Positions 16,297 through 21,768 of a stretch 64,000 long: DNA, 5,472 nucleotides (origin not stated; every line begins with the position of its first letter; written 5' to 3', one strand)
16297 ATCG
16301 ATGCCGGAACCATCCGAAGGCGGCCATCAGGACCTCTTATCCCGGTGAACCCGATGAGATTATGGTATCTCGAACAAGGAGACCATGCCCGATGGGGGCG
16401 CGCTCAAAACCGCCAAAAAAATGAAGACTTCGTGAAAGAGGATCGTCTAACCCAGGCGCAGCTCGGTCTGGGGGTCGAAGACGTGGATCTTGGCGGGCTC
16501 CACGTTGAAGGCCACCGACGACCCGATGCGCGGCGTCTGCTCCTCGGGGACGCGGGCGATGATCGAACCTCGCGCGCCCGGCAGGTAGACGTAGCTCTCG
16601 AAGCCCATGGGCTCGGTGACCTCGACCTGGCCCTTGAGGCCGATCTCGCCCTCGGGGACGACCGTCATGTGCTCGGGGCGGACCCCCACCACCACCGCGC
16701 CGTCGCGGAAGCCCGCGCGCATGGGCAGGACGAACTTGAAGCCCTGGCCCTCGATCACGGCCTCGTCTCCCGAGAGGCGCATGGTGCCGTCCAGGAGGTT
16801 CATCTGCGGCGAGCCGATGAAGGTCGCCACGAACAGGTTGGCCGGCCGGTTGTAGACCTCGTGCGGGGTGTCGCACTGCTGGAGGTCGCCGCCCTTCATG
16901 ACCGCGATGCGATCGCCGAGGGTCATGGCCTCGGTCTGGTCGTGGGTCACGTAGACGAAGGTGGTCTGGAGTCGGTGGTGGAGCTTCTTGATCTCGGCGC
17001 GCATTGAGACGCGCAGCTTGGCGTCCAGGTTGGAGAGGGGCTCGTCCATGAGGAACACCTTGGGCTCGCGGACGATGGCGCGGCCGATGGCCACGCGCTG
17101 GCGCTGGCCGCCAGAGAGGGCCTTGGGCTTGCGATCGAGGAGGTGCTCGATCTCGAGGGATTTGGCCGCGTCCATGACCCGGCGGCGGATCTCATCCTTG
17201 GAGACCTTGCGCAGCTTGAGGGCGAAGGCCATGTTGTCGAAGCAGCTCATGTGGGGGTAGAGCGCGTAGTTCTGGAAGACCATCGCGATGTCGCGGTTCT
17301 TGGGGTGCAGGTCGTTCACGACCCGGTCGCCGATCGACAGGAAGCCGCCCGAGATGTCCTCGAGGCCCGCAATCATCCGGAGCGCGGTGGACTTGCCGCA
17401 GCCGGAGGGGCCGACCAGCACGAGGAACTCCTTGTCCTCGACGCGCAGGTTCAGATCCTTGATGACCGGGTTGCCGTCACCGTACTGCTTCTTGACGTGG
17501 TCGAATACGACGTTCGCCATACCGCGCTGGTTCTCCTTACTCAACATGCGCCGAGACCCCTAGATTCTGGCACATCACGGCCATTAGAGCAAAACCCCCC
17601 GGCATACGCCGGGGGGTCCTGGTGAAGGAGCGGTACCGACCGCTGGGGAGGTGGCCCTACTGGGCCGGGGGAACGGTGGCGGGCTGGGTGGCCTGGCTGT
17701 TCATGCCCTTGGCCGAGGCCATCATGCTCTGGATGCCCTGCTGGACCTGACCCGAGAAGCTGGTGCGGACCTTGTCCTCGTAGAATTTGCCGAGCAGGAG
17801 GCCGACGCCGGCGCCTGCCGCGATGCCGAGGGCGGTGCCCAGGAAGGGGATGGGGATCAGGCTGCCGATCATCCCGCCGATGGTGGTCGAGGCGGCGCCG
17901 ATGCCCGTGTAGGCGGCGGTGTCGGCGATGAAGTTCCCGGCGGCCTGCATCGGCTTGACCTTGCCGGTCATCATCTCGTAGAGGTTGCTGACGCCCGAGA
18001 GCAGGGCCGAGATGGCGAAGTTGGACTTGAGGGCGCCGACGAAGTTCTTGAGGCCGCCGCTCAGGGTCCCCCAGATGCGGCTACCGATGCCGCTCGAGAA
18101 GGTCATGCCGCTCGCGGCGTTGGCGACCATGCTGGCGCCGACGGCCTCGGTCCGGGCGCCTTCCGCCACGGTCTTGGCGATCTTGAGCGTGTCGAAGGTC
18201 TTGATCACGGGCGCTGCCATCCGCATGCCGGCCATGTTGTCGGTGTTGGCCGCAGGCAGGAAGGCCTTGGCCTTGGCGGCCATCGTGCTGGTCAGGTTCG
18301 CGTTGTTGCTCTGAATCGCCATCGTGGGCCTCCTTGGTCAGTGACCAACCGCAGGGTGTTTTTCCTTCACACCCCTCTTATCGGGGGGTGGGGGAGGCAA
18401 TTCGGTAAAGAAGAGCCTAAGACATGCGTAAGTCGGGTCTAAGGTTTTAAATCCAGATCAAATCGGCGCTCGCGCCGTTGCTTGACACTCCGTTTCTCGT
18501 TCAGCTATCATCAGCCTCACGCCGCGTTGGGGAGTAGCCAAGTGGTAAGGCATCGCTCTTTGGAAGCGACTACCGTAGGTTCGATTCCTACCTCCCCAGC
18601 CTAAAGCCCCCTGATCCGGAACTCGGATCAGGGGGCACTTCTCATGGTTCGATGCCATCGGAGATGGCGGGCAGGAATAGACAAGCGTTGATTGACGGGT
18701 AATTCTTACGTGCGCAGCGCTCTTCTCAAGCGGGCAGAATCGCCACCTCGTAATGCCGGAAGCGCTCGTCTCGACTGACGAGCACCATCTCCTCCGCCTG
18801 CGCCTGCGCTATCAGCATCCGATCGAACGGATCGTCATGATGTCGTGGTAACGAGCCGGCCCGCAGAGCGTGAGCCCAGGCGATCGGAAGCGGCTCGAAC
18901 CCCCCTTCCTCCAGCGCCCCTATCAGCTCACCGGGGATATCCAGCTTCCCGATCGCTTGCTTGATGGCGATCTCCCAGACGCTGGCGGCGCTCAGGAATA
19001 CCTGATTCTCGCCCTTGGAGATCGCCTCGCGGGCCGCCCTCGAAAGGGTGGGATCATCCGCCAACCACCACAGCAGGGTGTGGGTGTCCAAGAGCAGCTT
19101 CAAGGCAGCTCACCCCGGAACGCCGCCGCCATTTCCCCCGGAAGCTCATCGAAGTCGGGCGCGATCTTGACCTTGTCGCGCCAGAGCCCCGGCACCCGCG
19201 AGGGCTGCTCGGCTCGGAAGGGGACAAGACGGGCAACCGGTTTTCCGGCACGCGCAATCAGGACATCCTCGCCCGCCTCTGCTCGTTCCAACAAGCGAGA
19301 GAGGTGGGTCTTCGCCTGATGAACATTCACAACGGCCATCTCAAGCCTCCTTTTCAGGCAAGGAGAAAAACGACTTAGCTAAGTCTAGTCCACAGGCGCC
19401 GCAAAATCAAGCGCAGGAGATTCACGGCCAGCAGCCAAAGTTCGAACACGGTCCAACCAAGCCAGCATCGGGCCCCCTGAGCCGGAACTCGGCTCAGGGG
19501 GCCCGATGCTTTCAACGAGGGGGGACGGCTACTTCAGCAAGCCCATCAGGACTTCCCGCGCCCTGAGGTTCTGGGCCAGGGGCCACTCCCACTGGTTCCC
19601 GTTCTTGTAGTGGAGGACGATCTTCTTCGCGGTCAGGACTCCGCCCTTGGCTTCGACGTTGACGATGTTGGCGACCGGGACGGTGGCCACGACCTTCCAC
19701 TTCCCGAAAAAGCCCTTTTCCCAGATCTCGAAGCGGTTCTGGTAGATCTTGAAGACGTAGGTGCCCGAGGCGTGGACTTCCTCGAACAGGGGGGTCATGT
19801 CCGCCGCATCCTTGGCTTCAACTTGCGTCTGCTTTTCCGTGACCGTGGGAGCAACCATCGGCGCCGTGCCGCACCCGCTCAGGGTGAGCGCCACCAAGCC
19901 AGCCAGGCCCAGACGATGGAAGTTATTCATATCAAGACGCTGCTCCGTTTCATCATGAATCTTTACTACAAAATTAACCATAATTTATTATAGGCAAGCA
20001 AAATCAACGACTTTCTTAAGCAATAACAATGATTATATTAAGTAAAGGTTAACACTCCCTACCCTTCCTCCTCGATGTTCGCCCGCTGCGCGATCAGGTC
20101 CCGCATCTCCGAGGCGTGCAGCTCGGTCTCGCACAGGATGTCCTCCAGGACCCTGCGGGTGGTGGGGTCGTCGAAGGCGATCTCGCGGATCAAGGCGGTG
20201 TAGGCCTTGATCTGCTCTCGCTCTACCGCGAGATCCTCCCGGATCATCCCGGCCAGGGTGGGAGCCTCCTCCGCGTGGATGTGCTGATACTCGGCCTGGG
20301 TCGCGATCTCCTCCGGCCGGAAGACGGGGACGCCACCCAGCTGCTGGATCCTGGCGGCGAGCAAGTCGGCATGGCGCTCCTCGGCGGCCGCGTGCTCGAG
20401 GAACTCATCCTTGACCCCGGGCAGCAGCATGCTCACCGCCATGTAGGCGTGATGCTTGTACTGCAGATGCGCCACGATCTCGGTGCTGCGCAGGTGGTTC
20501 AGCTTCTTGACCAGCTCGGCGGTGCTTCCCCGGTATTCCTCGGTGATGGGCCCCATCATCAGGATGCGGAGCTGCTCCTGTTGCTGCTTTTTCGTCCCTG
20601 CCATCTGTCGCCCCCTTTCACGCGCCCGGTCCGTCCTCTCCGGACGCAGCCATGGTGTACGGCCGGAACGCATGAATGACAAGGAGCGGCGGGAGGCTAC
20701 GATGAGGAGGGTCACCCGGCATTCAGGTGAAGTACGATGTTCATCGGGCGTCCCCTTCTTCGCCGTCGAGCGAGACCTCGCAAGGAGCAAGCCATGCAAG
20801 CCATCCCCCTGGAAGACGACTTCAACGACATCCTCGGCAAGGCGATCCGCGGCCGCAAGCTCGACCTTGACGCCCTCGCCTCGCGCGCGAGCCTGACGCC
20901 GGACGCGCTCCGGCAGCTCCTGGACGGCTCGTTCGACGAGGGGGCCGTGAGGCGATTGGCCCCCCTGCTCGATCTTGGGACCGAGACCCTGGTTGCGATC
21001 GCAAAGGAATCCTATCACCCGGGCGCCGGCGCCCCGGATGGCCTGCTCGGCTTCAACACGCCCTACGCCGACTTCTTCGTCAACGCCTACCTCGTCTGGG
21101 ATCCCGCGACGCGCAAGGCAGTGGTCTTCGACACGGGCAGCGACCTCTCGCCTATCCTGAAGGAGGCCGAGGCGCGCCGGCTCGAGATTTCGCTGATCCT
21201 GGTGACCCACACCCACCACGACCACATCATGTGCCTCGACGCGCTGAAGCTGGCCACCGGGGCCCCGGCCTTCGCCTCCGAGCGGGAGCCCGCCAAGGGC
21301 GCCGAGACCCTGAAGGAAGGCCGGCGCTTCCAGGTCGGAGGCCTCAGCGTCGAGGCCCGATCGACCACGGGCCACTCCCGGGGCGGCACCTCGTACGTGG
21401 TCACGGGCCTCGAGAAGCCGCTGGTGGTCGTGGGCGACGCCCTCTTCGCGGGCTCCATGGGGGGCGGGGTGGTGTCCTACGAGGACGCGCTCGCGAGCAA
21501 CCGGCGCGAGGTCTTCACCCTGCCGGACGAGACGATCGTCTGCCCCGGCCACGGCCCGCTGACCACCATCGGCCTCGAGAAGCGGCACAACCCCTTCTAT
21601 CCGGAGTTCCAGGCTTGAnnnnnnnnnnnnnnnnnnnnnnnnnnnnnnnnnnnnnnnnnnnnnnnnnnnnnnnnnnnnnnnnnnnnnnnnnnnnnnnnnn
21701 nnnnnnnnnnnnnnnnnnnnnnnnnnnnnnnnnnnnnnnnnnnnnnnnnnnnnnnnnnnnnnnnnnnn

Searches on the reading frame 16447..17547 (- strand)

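Call 58: search_protein_families(library=pfam, proteins=[window:16447-17547:-], max_evalue=0.001)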
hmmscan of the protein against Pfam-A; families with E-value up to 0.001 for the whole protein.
window:16447-17547:- (366 aa): 7 families
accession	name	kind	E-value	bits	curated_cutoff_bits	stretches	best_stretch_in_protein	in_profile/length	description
PF00005.33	ABC_tran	-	2.5e-31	109.5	25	1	30-171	2-136/137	ABC transporter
PF08402.16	TOBE_2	-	8.8e-11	42.2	21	1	287-357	1-76/76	TOBE domain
PF17912.7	OB_MalK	-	1.8e-10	41.9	27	1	245-294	1-53/53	MalK OB fold domain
PF13304.12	AAA_21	-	4.5e-05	24.1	27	0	41-85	1-37/304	AAA domain, putative AbiEii toxin, Type IV TA system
PF02463.25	SMC_N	-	8.2e-05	22.6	40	1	38-208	23-205/220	RecF/RecN/SMC N terminal domain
PF13401.12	AAA_22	-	0.0003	21.6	27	1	38-85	4-33/130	AAA domain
PF03215.21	Rad17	-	0.00033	21.1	23.8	1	33-60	39-66/186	Rad17 P-loop domain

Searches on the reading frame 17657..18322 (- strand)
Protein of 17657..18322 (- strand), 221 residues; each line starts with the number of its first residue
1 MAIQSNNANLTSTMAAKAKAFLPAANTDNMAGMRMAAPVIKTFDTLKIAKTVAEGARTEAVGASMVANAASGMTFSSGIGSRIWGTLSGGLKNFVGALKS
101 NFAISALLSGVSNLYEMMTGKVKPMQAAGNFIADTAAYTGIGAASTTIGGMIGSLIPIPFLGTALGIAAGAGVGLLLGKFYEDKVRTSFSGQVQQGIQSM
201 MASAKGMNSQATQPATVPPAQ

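Call 58: search_protein_families(library=pfam, proteins=[window:17657-18322:-], max_evalue=0.001)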
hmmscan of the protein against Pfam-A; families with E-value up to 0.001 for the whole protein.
window:17657-18322:- (221 aa): 1 family
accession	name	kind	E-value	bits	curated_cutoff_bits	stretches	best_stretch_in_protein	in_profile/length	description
PF06897.17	DUF1269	-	0.00096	19.9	26.9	1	147-199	6-54/100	Protein of unknown function (DUF1269)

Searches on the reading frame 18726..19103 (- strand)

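Call 99: search_protein_families(library=pfam, proteins=[window:18726-19103:-], max_evalue=0.01)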
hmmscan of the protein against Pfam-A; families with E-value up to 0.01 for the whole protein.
window:18726-19103:- (125 aa): 1 family
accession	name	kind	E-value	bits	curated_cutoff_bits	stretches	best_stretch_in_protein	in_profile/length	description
PF01850.27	PIN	-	4.3e-19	69.7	23.6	1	4-119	2-118/120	PIN domain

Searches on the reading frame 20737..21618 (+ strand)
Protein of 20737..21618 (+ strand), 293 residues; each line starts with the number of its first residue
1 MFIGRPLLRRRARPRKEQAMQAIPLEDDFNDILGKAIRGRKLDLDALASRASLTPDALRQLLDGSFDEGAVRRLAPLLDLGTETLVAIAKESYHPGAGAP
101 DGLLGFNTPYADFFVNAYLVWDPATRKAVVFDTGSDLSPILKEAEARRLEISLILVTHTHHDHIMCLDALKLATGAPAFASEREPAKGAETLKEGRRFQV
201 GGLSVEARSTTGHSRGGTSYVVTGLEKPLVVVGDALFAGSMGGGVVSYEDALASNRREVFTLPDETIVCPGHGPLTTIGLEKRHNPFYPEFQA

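Call 58: search_protein_families(library=pfam, proteins=[window:20737-21618:+], max_evalue=0.001)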
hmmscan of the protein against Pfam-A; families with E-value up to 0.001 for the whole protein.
window:20737-21618:+ (293 aa): 2 families
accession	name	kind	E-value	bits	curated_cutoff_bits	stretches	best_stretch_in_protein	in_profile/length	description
PF00753.33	Lactamase_B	-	7.5e-20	72.1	22.7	1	112-272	3-196/196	Metallo-beta-lactamase superfamily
PF12706.13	Lactamase_B_2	-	0.00013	22.1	27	0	129-201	3-99/200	Beta-lactamase superfamily domain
